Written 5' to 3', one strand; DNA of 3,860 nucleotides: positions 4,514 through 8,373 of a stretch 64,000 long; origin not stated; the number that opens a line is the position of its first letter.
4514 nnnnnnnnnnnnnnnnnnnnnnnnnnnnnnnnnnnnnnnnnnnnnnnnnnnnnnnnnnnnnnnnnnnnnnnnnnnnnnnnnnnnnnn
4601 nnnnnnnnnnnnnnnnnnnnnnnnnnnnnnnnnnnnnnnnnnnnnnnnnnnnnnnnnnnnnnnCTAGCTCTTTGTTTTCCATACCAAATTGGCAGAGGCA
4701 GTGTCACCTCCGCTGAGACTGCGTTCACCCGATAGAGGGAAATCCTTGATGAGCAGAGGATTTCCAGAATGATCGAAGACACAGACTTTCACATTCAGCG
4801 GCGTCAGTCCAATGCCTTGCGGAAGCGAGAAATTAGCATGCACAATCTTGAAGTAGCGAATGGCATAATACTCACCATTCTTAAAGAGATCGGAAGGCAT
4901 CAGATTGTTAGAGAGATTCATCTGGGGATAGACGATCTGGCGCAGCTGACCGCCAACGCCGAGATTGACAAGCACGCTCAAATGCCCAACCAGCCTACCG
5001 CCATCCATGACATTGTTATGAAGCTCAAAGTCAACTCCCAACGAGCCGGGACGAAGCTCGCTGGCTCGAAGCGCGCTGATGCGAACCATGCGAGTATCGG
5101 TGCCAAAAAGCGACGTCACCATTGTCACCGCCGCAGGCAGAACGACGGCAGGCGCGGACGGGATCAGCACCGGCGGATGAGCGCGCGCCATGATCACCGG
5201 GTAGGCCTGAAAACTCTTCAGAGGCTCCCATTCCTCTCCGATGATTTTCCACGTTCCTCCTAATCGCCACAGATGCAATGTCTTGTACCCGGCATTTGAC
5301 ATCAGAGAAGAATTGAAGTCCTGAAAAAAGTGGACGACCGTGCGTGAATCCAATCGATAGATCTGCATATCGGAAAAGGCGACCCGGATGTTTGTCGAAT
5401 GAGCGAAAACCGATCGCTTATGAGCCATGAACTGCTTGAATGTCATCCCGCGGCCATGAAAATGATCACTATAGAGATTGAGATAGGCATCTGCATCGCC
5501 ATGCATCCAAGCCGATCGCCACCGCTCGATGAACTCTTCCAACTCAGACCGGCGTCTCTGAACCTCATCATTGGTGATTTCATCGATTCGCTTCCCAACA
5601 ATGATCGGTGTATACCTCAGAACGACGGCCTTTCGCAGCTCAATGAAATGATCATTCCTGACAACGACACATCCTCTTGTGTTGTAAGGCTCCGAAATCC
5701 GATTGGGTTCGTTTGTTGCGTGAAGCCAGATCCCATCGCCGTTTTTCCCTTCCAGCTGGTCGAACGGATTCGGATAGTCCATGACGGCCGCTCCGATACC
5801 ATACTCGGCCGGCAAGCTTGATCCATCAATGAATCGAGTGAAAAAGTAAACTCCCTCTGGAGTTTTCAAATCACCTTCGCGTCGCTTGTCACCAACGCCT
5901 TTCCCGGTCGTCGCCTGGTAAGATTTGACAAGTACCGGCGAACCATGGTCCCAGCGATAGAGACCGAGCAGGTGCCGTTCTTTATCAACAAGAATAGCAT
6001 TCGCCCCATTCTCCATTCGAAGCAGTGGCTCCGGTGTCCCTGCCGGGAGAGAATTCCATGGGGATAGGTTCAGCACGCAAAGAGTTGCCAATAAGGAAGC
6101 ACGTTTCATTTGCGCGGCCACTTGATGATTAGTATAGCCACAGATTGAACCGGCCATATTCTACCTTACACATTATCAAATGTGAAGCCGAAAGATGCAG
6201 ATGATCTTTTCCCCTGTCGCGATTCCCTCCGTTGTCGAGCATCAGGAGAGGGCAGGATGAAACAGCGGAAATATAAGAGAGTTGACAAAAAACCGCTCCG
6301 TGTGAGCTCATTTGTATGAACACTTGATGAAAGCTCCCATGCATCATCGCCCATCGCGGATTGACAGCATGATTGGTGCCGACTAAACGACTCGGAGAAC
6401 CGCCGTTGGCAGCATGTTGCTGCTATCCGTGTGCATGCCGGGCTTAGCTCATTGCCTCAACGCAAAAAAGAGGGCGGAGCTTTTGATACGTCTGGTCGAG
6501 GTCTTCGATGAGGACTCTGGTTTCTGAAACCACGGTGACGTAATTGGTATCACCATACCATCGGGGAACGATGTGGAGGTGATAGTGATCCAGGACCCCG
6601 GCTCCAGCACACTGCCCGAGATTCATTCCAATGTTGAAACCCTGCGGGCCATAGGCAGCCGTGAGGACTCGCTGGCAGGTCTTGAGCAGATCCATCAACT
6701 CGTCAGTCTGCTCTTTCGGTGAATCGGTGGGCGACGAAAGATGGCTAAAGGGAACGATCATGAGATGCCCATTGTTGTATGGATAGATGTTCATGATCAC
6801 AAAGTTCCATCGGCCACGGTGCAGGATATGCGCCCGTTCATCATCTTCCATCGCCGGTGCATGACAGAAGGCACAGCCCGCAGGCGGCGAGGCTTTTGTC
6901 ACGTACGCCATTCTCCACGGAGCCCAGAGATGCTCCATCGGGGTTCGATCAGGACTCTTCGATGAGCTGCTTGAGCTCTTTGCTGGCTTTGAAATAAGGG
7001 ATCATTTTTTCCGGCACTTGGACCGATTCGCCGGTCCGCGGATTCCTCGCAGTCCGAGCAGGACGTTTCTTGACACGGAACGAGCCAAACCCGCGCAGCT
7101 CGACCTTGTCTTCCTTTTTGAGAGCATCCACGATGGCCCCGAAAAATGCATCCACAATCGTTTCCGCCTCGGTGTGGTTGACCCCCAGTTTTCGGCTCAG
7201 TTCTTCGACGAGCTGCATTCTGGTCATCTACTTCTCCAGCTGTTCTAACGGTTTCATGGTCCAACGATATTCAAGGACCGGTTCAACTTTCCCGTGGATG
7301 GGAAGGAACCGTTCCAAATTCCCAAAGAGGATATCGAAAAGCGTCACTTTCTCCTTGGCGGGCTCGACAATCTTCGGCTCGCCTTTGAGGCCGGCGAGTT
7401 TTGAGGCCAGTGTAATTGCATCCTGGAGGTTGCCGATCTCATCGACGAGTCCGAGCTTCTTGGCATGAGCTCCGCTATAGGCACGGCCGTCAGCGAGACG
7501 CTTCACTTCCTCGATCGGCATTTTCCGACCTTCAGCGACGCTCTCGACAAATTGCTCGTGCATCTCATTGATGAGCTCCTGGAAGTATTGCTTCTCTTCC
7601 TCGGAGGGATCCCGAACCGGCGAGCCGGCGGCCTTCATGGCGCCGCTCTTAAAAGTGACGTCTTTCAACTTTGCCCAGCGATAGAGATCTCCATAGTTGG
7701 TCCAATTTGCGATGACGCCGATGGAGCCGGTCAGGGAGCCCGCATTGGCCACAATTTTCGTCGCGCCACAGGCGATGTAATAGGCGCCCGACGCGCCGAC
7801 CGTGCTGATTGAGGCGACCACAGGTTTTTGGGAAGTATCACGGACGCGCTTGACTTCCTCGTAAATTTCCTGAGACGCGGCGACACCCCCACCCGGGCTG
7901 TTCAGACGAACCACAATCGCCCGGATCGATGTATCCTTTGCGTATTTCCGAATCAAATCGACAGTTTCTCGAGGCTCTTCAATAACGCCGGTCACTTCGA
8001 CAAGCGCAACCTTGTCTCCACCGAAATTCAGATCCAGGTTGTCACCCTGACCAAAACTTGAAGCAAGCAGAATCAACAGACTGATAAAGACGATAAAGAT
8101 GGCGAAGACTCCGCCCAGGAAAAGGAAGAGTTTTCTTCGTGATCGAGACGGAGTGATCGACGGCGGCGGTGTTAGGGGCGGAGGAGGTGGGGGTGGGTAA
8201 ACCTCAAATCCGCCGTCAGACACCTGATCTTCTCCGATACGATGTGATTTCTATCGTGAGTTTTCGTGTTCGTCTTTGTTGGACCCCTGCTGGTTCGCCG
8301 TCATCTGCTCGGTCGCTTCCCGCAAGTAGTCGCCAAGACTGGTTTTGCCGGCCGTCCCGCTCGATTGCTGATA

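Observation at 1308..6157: Bactofilin operon with M14/AstE-AspA peptidase, DUF4388 membrane protein and L,D-transpeptidase: candidate novel cell-wall shaping module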

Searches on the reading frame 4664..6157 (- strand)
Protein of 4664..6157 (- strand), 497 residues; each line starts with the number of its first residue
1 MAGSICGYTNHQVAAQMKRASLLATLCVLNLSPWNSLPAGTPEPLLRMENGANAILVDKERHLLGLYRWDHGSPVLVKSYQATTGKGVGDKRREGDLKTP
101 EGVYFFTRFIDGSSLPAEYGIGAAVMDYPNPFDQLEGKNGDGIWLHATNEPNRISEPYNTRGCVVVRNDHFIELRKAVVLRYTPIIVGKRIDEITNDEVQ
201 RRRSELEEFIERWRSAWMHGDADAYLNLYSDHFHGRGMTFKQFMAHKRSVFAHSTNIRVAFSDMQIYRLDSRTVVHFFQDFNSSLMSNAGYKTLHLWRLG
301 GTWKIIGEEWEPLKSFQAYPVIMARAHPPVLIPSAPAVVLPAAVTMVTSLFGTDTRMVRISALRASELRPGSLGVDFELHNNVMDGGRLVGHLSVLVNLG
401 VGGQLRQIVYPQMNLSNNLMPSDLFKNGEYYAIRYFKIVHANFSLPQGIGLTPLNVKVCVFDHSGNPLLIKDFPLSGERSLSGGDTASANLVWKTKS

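Call 3: search_protein_families(library=pfam, proteins=[window:4664-6157:-], max_evalue=0.1)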
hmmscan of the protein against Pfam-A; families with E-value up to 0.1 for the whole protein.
window:4664-6157:- (497 aa): 4 families
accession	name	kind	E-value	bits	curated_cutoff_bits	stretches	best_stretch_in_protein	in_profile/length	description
PF24125.1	Cds6_C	-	1.1e-20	74.5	27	1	206-309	2-111/111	Cds6 C-terminal NTF2-like domain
PF03734.19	YkuD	-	1.9e-15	58.1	23.4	1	53-187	2-146/146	L,D-transpeptidase catalytic domain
PF13474.12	SnoaL_3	-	0.0017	19.1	22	1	207-306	2-112/121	SnoaL-like domain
PF14534.12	DUF4440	-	0.036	15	25.2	1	207-274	2-72/107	Domain of unknown function (DUF4440)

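Call 4: search_protein_families(library=ncbifam, proteins=[window:4664-6157:-], max_evalue=0.1)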
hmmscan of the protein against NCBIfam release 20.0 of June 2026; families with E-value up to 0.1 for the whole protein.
window:4664-6157:- (497 aa): 3 families
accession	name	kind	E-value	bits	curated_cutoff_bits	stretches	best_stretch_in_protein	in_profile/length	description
NF040599.1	LdtF_DpaA_YafK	equivalog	8e-08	31.7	365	1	55-147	45-135/242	peptidoglycan meso-diaminopimelic acid protein amidase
TIGR02096.1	TIGR02096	subfamily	0.034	14.5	97.1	1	208-266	2-60/129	ketosteroid isomerase-related protein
TIGR02246.1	TIGR02246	subfamily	0.069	13.1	33.95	0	204-231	4-31/128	SgcJ/EcaC family oxidoreductase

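Call 6: search_solved_structures(query=window:4664-6157:-, max_evalue=0.01, show_alignments=2)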
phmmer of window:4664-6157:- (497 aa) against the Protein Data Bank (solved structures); distinct sequences matched with E-value up to 0.01: 5.
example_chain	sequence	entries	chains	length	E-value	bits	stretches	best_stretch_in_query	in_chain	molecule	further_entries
7o21_A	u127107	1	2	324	6.7e-49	170.2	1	53-320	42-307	Uncharacterized conserved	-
6xj6_A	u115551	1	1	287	3.9e-26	95.1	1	53-296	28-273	Pgp2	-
6xj7_A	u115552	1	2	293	1.4e-25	93.3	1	53-285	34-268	Pgp2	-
4xzz_A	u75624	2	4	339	1.9e-25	92.9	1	56-269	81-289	Conserved hypothetical secreted protein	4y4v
8ikr_A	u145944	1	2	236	0.00041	22.5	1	55-147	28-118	YkuD domain-containing protein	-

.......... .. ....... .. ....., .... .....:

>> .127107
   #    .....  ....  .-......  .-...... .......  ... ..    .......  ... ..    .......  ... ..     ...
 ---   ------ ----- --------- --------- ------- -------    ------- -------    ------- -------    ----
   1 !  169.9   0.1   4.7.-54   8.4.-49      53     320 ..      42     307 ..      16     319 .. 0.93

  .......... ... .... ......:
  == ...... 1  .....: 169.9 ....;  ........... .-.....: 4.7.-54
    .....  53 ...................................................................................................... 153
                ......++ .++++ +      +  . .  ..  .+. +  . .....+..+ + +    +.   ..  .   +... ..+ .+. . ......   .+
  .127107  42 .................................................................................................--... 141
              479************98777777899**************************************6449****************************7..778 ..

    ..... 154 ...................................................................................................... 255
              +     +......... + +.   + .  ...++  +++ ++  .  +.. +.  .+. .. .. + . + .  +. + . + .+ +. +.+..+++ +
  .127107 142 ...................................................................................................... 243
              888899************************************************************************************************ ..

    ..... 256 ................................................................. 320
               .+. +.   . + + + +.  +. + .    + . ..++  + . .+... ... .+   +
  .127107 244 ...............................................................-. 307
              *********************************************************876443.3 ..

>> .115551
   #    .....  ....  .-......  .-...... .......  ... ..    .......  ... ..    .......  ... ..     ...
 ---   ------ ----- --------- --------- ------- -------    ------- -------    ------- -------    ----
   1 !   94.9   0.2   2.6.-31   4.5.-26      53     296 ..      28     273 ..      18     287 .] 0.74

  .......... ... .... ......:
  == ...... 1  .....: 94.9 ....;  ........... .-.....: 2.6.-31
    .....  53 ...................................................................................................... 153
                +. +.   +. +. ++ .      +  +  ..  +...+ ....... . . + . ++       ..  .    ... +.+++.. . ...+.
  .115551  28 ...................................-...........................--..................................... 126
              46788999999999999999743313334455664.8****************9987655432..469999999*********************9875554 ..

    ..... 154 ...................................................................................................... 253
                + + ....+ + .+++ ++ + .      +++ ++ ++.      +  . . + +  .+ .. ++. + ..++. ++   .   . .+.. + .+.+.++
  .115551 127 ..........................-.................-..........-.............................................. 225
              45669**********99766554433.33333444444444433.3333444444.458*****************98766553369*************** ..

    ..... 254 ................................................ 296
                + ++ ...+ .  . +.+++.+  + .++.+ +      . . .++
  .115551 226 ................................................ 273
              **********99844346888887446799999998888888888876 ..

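Call 34: find_homologous_proteins(query=window:4664-6157:-, max_evalue=0.00001)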
Query window:4664-6157:- (497 aa): 274 proteins with E <= 0.00001 among 8000 candidates; the best 120 are listed.
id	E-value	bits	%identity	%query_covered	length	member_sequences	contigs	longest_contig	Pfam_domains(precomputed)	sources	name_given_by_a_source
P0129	0.0e+0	1157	100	100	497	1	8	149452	PF24125.2,PF03734.20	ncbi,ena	-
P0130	3.3e-166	572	55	91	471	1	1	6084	PF24125.2,PF03734.20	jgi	-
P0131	1.6e-148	514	51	97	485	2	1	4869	PF24125.2,PF03734.20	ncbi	-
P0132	1.5e-146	507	48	91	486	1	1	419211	PF24125.2,PF13474.13,PF03734.20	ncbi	ncbi:MAG: L,D-transpeptidase family protein [Acidobacteriota bacterium]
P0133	2.7e-143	497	48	92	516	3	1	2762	PF24125.2,PF03734.20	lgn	-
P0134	5.2e-143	496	50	92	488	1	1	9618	PF24125.2,PF03734.20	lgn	-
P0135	8.1e-74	267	35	62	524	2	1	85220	PF24125.2,PF14534.13,PF13474.13,PF03734.20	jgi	jgi:murein L,D-transpeptidase YafK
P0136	6.8e-73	264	41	52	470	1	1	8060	PF24125.2,PF03734.20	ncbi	-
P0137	1.3e-71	260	39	52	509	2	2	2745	PF24125.2,PF14534.13,PF13474.13,PF03734.20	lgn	-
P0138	2.7e-71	259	34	63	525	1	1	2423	PF24125.2,PF14534.13,PF13474.13,PF03734.20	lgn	-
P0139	3.1e-71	259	36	86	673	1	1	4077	PF24125.2,PF03734.20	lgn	-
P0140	3.7e-71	259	38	54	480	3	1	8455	PF24125.2,PF14534.13,PF03734.20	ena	-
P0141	5.2e-71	258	35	61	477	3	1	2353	PF24125.2,PF14534.13,PF03734.20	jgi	jgi:murein L,D-transpeptidase YafK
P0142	3.0e-70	256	39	54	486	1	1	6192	PF24125.2,PF03734.20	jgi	-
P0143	4.1e-70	255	36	59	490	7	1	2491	PF24125.2,PF14534.13,PF03734.20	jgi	jgi:murein L,D-transpeptidase YafK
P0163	1.6e-65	240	35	59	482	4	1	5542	PF24125.2,PF03734.20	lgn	-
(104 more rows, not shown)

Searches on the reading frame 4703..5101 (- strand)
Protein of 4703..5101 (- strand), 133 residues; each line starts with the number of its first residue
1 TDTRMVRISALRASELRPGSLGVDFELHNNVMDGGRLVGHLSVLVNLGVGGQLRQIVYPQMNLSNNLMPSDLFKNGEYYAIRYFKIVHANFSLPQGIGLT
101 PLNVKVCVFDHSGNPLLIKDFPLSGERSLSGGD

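Call 52: search_protein_families(library=pfam, proteins=[window:4703-5101:-], max_evalue=10)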
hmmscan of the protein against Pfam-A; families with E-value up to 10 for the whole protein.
window:4703-5101:- (133 aa): 1 family
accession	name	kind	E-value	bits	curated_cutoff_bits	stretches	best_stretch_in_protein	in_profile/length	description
PF20567.3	DUF6776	-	0.26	11.7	27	1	77-106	122-149/149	Family of unknown function (DUF6776)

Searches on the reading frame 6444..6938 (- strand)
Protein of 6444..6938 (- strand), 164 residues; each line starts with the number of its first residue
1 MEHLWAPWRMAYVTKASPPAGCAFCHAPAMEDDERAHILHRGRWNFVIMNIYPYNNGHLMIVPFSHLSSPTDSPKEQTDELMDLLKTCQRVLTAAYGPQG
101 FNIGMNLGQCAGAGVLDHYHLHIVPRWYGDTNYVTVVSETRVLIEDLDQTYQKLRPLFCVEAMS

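Call 3: search_protein_families(library=pfam, proteins=[window:6444-6938:-], max_evalue=0.1)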
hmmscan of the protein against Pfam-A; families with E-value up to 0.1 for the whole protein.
window:6444-6938:- (164 aa): 4 families
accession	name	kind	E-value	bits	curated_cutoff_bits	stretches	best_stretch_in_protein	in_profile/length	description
PF01230.28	HIT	-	9.7e-10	39.4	21.5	1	46-126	16-95/98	HIT domain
PF11969.13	DcpS_C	-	1.3e-05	26.1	24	1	22-124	2-100/114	Scavenger mRNA decapping enzyme C-term binding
PF04677.20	CwfJ_C_1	-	0.0003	21.1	21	1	19-87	11-77/122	Protein similar to CwfJ C-terminus 1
PF08915.16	tRNA-Thr_ED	-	0.044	14.3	30.2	1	53-102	68-118/137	Archaea-specific editing domain of threonyl-tRNA synthetase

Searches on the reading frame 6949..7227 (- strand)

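Call 3: search_protein_families(library=pfam, proteins=[window:6949-7227:-], max_evalue=0.1)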
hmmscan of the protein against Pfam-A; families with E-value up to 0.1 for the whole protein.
window:6949-7227:- (92 aa): 4 families
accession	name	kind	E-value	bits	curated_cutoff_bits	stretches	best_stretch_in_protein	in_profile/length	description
PF00216.26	Bac_DNA_binding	-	7.7e-33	113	22.4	1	1-89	1-89/90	Bacterial DNA-binding protein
PF18291.6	HU-HIG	-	0.00043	20.8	26.2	1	2-89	33-118/125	HU domain fused to wHTH, Ig, or Glycine-rich motif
PF18175.6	HU-CCDC81_bac_2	-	0.00063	20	35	1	6-54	3-51/70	CCDC81-like prokaryotic HU domain 2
PF18289.6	HU-CCDC81_euk_2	-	0.0041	17.6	26.1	1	9-55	9-57/75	CCDC81 eukaryotic HU domain 2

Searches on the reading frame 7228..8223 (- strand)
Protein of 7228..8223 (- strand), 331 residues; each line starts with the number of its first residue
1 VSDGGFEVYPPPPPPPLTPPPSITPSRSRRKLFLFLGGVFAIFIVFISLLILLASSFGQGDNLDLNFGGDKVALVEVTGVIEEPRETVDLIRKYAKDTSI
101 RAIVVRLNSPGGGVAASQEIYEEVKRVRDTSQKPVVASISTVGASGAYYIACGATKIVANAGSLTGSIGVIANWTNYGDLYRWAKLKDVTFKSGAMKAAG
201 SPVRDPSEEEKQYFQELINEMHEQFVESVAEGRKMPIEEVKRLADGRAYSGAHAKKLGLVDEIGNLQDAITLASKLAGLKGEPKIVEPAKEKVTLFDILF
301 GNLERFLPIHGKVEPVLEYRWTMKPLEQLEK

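Call 3: search_protein_families(library=pfam, proteins=[window:7228-8223:-], max_evalue=0.1)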
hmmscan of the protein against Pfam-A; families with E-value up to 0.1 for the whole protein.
window:7228-8223:- (331 aa): 5 families
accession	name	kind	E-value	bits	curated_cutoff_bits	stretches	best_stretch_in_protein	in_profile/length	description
PF01343.23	Peptidase_S49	-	2.9e-48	164.2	24.9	1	130-280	4-154/154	Peptidase family S49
PF00574.28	CLP_protease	-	9.5e-07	29.3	20.2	1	98-156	44-98/182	Clp protease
PF25145.1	NfeD1b_N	-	4.5e-06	26.8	40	1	93-177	24-104/189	NfeD1b, N-terminal domain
PF00549.24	Ligase_CoA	-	0.0011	19.5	24.5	1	59-140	20-91/128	CoA-ligase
PF13567.11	DUF4131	-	0.059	13.5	31.6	1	27-100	26-93/165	Domain of unknown function (DUF4131)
